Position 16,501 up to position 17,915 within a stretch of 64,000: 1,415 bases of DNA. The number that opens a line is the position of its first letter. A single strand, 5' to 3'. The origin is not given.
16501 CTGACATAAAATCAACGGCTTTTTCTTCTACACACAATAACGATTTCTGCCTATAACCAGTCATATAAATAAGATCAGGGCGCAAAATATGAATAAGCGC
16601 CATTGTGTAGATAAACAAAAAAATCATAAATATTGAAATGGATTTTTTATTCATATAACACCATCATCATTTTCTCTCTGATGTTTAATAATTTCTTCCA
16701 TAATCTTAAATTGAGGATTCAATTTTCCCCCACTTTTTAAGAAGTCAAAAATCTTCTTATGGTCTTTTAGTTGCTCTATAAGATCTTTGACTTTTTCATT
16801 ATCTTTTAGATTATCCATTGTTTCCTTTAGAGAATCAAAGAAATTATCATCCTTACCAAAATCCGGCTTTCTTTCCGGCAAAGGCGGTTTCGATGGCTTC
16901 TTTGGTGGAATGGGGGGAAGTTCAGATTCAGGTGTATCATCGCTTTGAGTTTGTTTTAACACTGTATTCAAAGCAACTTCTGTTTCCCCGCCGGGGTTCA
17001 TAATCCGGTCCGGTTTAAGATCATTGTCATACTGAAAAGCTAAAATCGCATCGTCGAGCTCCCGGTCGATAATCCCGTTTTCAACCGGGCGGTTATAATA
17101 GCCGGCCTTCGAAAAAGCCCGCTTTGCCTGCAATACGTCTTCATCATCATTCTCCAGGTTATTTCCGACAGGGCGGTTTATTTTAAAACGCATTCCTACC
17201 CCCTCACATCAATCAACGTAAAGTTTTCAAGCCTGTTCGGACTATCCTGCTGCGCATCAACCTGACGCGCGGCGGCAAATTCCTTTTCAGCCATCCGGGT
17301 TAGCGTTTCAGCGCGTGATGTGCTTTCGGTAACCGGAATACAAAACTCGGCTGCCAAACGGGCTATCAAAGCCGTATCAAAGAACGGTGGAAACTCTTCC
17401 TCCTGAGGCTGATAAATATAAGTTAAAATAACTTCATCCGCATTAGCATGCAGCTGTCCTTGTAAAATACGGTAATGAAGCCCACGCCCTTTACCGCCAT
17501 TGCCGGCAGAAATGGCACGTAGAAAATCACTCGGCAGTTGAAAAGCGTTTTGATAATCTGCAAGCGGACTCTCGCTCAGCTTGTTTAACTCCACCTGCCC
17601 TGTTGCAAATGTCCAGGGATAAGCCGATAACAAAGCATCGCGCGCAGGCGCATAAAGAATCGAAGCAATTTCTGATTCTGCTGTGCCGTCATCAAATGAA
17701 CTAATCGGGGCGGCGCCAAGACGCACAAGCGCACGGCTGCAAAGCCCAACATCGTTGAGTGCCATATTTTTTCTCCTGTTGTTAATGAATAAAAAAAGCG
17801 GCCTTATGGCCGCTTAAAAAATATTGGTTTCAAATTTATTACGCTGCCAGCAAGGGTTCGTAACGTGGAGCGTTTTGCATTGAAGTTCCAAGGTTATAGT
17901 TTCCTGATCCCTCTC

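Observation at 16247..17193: A second, miniature PG-binding / PPLP-junction / variable-tail protein with a coupled membrane partner, inserted between tail tubular A and B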

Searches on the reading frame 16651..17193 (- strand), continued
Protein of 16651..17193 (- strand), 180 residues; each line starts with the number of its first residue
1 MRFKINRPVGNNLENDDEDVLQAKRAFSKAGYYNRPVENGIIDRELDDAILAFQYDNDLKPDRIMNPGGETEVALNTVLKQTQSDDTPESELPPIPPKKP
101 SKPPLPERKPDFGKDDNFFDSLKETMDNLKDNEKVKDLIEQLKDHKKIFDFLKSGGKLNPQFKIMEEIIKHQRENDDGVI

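Call 38: list_cluster_members(proteins=[P0001, P0021, P0003, P0007, P0013, P0015, P0016, P0017])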
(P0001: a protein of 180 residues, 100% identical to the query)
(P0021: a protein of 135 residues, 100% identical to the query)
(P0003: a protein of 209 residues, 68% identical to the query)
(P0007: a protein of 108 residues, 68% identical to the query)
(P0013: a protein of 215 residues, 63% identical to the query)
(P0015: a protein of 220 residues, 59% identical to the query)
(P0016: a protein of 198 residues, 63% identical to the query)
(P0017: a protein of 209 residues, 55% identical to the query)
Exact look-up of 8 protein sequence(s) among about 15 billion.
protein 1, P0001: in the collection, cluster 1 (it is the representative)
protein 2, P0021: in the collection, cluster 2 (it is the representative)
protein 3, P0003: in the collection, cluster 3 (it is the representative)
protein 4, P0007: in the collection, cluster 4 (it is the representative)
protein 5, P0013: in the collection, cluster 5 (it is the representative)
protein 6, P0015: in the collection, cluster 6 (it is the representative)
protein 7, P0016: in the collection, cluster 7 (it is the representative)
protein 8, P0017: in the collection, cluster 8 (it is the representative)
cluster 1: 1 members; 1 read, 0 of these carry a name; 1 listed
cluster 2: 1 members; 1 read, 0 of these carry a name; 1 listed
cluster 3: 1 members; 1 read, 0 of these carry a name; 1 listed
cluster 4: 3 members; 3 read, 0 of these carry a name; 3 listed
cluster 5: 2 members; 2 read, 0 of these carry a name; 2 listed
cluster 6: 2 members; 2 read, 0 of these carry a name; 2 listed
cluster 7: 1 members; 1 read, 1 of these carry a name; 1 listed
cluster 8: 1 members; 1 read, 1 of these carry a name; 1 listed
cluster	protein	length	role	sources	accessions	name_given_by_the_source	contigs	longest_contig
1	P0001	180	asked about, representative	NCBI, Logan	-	-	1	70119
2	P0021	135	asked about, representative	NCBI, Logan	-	-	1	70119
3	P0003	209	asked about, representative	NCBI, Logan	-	-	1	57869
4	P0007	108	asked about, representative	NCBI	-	-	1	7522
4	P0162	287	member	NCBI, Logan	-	-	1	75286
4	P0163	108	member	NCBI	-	-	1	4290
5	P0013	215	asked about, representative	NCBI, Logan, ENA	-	-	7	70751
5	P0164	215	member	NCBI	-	-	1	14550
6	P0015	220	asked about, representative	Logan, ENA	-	-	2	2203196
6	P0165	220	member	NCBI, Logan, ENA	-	-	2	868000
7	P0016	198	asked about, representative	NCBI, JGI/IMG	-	hypothetical protein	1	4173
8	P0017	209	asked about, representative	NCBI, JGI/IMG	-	hypothetical protein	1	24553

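Call 73: predict_structure(alignment_id=A4)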
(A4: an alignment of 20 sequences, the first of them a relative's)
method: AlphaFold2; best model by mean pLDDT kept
length: 180 residues; sequences in the alignment: 20
mean_pLDDT: 72.7   pTM: 0.50
mean pLDDT of the five models: 72.7, 72.5, 70.8, 69.2, 68.5
residues with pLDDT >= 90: 72; 70-90: 14; 50-70: 59; < 50: 35
segments of 3 or more residues with pLDDT < 50: 90-94, 99-101, 103-115, 175-180
pLDDT, mean of each block of 10 residues (from residue 1): 87 88 96 94 95 97 96 96 70 47 45 52 62 65 66 52 52 46
secondary structure, 60 per line:
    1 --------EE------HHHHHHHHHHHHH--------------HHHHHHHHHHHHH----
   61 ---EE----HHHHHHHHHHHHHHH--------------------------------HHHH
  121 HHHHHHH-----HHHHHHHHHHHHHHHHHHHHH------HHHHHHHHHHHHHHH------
elements in order: H17-29 H44-56 H70-84 H117-127 H133-153 H160-174
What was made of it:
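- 16954..17193 (-): Head of the 180-aa protein (residues 1-80). A PG_binding_1-type three-helix domain with the family signature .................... Its composition matches the phage (GC3 0.50). AF2 pLDDT 87-97 (call 73).
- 16858..16953 (-): Disordered proline-rich linker and junction (residues 81-112). It holds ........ (16894-16917) and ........(DF) (16858-16887). The composition breakpoint lies at its 3' end. AF2 pLDDT below 50 (call 73).
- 16651..16857 (-): Variable tail (residues 113-180, plus the stop codon). A charged segment of three helices (hairpin-like), AT-rich (GC3 about 0.27), with no known domain. AF2 helices 117-127, 133-153 and 160-174, pLDDT 46-66 (call 73).
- On PG_binding_1 (PF01471) domain proteins: AF2 head pLDDT 87-97 (call 73).
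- Checked: Tail and partner: the tail is helical in the AF2 model but with low confidence (pLDDT 46-66, call 73).
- The 68-aa tail has no toxin or enzyme signature, and its AF2 confidence is low (call 73).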

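Call 76: search_protein_families(library=padloc, proteins=[window:16651-17193:-], max_evalue=0.01)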
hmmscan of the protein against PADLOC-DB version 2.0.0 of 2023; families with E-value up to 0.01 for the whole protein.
window:16651-17193:- (180 aa): 0 families

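Call 77: search_protein_families(library=ncbifam, proteins=[window:16651-17193:-], max_evalue=0.01)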
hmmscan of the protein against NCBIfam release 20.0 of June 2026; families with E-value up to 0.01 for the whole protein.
window:16651-17193:- (180 aa): 1 family
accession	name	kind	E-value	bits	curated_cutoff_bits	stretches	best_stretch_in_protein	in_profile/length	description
TIGR02869.1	spore_SleB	equivalog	0.0009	19.2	236.5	1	17-85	13-78/201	spore cortex-lytic enzyme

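Call 79: fold_search(model_id=the predicted structure, library=pdb)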
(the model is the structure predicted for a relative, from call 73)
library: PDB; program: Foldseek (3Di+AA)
matches with E <= 10: 45; with E <= 0.001: 0
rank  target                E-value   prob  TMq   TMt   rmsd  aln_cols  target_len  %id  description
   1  4c2c_A                1.7e-03  1.00  0.39  0.17   2.1        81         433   23  Crystal structure of the protease CtpB in an active state (released 2013-12-04)
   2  4c2g_A                1.7e-03  1.00  0.38  0.17   2.0        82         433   24  Crystal structure of CtpB(S309A) in complex with a peptide having a Val-Pro-Ala C-terminus (released 2013-12-04)
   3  4c2h_A                1.9e-03  1.00  0.40  0.17   1.9        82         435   24  Crystal structure of the CtpB(V118Y) mutant (released 2013-12-04)
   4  4c2f_A                5.1e-03  1.00  0.38  0.16   2.1        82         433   23  Crystal structure of the CtpB R168A mutant present in an active conformation (released 2013-12-04)
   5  4c2e_A                9.5e-03  1.00  0.39  0.17   1.8        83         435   25  Crystal structure of the protease CtpB(S309A) present in a resting state (released 2013-12-04)
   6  6tci                  1.1e-02  1.00  0.37  0.86   2.0        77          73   18  The crystal structure of SleB N-terminal domain (released 2020-11-18)
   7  4c2d_D                3.5e-02  1.00  0.37  0.20   2.9        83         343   23  Crystal structure of the protease CtpB in an active state (released 2013-12-04)
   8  4g54                  5.5e-02  0.91  0.27  0.23   9.5       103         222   17  Crystal structure of a periplasmic domain of the EpsAB fusion protein of the Vibrio vulnificus type II secretion system (released 2013-01-30)
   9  3bkh                  7.1e-02  1.00  0.33  0.23   2.4        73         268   22  Crystal structure of the bacteriophage phiKZ lytic transglycosylase, gp144 (released 2008-01-08)
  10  5tv7_A                9.7e-02  1.00  0.36  0.41   2.1        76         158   21  2.05 Angstrom Resolution Crystal Structure of Peptidoglycan-Binding Protein from Clostridioides difficile in Complex w (released 2016-12-14)
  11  5anz                  2.1e-01  0.97  0.27  0.14   2.5        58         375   22  Crystal Structure of SltB3 from Pseudomonas aeruginosa. (released 2016-07-20)
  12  1lbu                  2.2e-01  0.90  0.28  0.24   3.1        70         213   18  HYDROLASE METALLO (ZN) DD-PEPTIDASE (released 1996-11-08)
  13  4xxt                  2.3e-01  0.98  0.30  0.25   4.1        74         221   22  Crystal structure of Fused Zn-dependent amidase/peptidase/peptodoglycan-binding domain-containing protein from Clostridi (released 2015-02-18)
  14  5ao8_A                3.4e-01  0.93  0.27  0.14   2.5        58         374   22  Crystal Structure of SltB3 from Pseudomonas aeruginosa in complex with NAG-NAM-pentapeptide (released 2016-07-20)
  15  4lpq                  3.4e-01  0.90  0.30  0.26   4.7        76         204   20  Crystal structure of the L,D-transpeptidase (residues 123-326) from Xylanimonas cellulosilytica DSM 15894 (released 2013-11-13)
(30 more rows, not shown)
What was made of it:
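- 16954..17193 (-): Foldseek matches the PG-binding domains of SleB-N, CtpB and phiKZ gp144 with probability 1.0 (call 79).
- On PG_binding_1 (PF01471) domain proteins: Foldseek: SleB N-domain TM 0.86, rmsd 2.0; CtpB; phiKZ gp144; probability 1.0 (call 79).
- Closest known: Phage endolysins and virion-associated peptidoglycan hydrolases with PG_binding_1 domains. Same: The same N-terminal fold (Foldseek, call 79).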

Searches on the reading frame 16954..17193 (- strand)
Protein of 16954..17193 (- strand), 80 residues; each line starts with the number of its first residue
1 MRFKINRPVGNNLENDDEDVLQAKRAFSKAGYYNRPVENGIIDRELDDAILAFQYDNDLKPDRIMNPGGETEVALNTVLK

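Call 32: search_protein_representatives(alignment_id=A1)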
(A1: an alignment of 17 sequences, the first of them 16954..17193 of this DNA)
Query: 17 sequences, 85 profile positions. Proteins with E-value up to 0.001 (for the whole library): 5079; up to 1e-10: 1570; up to 1e-30: 63. The best 150 are listed.
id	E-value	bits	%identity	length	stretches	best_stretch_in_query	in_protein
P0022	2.7e-43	162.2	-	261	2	7-82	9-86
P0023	3.0e-42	158.8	-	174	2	10-83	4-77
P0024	2.2e-41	156.0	-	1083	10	23-73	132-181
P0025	4.0e-41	155.2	-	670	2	1-83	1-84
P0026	6.0e-41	154.7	-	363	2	7-82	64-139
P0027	6.5e-41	154.5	-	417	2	1-82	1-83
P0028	2.3e-40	152.8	-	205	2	2-83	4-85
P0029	1.0e-39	150.7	-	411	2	7-82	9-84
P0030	2.7e-39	149.4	-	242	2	1-82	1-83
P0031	4.9e-39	148.5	-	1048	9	22-76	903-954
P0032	5.2e-39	148.4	-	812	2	1-80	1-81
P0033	5.9e-39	148.3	-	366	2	4-82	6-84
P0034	6.4e-39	148.1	-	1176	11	14-69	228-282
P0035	9.2e-39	147.6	-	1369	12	24-72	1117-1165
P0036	1.4e-38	147.0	-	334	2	10-82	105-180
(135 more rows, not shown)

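Call 42: find_related_loci(query=A3, collection=genome_contigs, flank=6000)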
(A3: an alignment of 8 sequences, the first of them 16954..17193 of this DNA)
Query A3 (80 aa) in genome_contigs; peptide patterns used: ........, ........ (x = any residue, [..] = any of these).
75 stretches matched a pattern; 17 encode a relative of the query (tblastn E <= 1e-3); 17 distinct loci.
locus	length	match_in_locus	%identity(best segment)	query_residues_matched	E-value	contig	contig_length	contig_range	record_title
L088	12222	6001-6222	68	8-80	7e-28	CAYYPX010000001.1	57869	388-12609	MAG TPA_asm: uncultured Micavibrio sp. isolate SRP199154_co2_59 genome assembly, contig: NODE_310_length_57869_cov_16.81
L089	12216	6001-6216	58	5-76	3e-24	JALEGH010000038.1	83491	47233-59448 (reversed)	MAG: Alphaproteobacteria bacterium isolate CC_bin14 k97_104742, whole genome shotgun sequence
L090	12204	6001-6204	63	12-79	7e-23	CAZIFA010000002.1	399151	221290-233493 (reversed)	MAG TPA_asm: uncultured Micavibrio sp. isolate SRP302895_co1_47 genome assembly, contig: NODE_28_length_399151_cov_13.20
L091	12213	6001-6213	62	5-75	2e-22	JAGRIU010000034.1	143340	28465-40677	MAG: Alphaproteobacteria bacterium isolate HKST-UBA23 k127_2088373, whole genome shotgun sequence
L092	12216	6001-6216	50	5-75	3e-18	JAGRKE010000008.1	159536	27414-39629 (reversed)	MAG: Alphaproteobacteria bacterium isolate HKST-UBA31 k127_1036522, whole genome shotgun sequence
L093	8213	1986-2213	43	1-76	3e-17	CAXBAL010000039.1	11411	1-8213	MAG TPA_asm: uncultured Micavibrio sp. isolate ERR599361_binner12_Refined_56 genome assembly, contig: ERZ2772603.1853, w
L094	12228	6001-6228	46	4-79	3e-15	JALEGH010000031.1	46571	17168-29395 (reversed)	MAG: Alphaproteobacteria bacterium isolate CC_bin14 k97_83623, whole genome shotgun sequence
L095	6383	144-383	43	3-80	2e-14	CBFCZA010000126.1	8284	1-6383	MAG TPA_asm: uncultured Curvivirga sp. isolate SRR26215674_concoct_138 genome assembly, contig: ERZ25073485.7846, whole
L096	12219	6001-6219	58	8-79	9e-20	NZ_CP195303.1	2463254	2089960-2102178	Micavibrio aeruginosavorus strain HCB189 chromosome, complete genome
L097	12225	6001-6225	38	3-79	2e-12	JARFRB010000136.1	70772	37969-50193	MAG: Pelagibius litoralis isolate MAG_Ve_Sed_39 k141_4622094, whole genome shotgun sequence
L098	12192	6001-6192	47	18-79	2e-12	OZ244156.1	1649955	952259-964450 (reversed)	MAG: Alphaproteobacteria bacterium isolate 7009779c-6c46-428a-8ad6-139a494dc1e6 genome assembly, chromosome: 1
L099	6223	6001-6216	44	3-72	1e-11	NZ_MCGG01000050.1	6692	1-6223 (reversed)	Magnetovibrio blakemorei strain MV-1 Q54, whole genome shotgun sequence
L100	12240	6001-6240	38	3-80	9e-11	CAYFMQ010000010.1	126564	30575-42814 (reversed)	MAG TPA_asm: uncultured Thalassospiraceae bacterium isolate ERP019367_co1_8 genome assembly, contig: NODE_197_length_126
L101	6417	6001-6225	41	3-75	2e-9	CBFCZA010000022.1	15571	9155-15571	MAG TPA_asm: uncultured Curvivirga sp. isolate SRR26215674_concoct_138 genome assembly, contig: ERZ25073485.2600, whole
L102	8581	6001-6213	32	3-79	2e-9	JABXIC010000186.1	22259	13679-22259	MAG: Methylocystaceae bacterium isolate HF-Dia15 c_000000023284, whole genome shotgun sequence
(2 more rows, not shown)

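Call 51: search_protein_families(library=phrogs, proteins=[L092:6431-6823:+], max_evalue=0.01)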
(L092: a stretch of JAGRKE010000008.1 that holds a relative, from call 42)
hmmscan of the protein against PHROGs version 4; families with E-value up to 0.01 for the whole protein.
L092:6431-6823:+ (130 aa): 0 families

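Call 54: search_solved_structures(query=A1, max_evalue=0.01)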
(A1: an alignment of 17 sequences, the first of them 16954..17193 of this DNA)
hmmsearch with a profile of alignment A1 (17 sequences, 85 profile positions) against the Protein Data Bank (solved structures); distinct sequences matched with E-value up to 0.01: 0.
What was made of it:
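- Tried and rejected: No hit (call 54).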

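Call 76: search_protein_families(library=padloc, proteins=[L092:6431-6823:+, L094:6567-6944:-], max_evalue=0.01)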
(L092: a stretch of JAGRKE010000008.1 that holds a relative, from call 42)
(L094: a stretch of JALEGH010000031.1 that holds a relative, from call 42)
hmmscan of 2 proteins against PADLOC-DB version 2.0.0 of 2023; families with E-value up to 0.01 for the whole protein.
L092:6431-6823:+ (130 aa): 0 families

L094:6567-6944:- (125 aa): 0 families

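Call 77: search_protein_families(library=ncbifam, proteins=[L092:6431-6823:+, L094:6567-6944:-], max_evalue=0.01)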
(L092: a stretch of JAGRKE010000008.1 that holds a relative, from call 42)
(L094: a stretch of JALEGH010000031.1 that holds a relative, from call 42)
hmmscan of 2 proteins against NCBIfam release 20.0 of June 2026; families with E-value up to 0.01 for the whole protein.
L092:6431-6823:+ (130 aa): 0 families

L094:6567-6944:- (125 aa): 0 families

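Call 94: find_related_loci(query=A3, collection=metagenome_contigs, flank=4000)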
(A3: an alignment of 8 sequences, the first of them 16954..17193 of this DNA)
Query A3 (80 aa) in metagenome_contigs; peptide patterns used: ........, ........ (x = any residue, [..] = any of these).
99 stretches matched a pattern; 7 encode a relative of the query (tblastn E <= 1e-3); 7 distinct loci.
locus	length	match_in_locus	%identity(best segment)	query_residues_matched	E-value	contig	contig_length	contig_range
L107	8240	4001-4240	42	3-80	1e-14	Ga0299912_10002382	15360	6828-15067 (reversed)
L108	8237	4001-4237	40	3-79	2e-13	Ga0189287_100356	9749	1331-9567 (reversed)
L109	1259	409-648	43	3-80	2e-13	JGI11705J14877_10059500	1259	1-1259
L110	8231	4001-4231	44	5-79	6e-12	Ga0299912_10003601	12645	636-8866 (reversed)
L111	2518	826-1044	43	5-75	3e-11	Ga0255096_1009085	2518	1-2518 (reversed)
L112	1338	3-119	54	41-79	5e-10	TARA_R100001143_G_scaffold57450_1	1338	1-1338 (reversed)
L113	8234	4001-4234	35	3-78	1e-9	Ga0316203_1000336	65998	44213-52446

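Call 95: find_related_loci(query=A3, collection=viral_contigs, flank=4000)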
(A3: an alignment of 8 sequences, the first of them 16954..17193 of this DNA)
Query A3 (80 aa) in viral_contigs; peptide patterns used: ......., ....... (x = any residue, [..] = any of these).
49 stretches matched a pattern, but none encodes a relative of the query by tblastn (E <= 1e-3).
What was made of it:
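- Tried and rejected: The viral_contigs scan with the head alignment found none, and the metagenome scan found only 7 (calls 94, 95).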

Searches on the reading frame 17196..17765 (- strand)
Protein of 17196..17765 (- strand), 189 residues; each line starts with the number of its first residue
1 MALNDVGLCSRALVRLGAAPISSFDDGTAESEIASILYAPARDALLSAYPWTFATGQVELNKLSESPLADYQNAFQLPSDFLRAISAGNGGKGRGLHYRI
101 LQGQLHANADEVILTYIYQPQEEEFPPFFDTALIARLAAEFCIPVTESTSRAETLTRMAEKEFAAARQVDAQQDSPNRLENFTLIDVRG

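Call 5: search_protein_families(library=pfam, proteins=[window:17196-17765:-], max_evalue=0.01)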
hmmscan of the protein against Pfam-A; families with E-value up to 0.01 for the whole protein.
window:17196-17765:- (189 aa): 0 families

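Call 6: search_protein_families(library=phrogs, proteins=[window:17196-17765:-], max_evalue=0.01)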
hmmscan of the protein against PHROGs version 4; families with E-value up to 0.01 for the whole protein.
window:17196-17765:- (189 aa): 2 families
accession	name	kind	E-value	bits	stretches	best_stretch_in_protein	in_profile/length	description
phrog_394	-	tail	4.4e-46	157.8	1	5-188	4-188/190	tail protein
phrog_9239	-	tail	3.2e-13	50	1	6-188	5-188/741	tail tubular protein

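Call 18: find_related_loci(query=window:17196-17765:-, collection=viral_contigs, flank=5000)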
Query window:17196-17765:- (189 aa) in viral_contigs; peptide patterns used: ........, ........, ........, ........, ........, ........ (x = any residue, [..] = any of these).
89 stretches matched a pattern; 81 encode a relative of the query (tblastn E <= 1e-3); the best 80 are kept; 80 distinct loci.
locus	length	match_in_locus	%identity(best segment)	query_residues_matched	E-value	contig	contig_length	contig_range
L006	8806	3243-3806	76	1-188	2e-99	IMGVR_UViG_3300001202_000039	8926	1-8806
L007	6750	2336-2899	76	1-188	5e-99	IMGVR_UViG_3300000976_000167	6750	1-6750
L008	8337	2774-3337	74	1-188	4e-95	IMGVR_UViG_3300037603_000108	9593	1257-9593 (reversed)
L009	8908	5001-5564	70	1-188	2e-90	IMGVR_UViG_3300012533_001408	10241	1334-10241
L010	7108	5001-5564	68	1-188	2e-88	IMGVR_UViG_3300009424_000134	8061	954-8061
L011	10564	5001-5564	66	1-188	2e-88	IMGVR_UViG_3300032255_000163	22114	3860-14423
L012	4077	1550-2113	68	1-188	3e-88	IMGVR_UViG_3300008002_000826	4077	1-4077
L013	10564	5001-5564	65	1-188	2e-84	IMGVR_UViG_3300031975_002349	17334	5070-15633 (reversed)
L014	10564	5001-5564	70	1-188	5e-82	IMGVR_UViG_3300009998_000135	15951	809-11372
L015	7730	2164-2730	63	1-189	8e-79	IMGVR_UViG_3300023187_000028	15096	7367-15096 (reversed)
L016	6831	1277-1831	65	1-186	9e-79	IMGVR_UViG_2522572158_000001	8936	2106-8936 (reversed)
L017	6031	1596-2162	63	1-189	1e-77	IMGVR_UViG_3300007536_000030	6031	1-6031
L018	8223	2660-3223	60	1-188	2e-77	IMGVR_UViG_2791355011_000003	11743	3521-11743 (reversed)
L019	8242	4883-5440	58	4-189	6e-70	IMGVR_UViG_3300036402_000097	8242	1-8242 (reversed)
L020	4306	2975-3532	59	4-189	4e-70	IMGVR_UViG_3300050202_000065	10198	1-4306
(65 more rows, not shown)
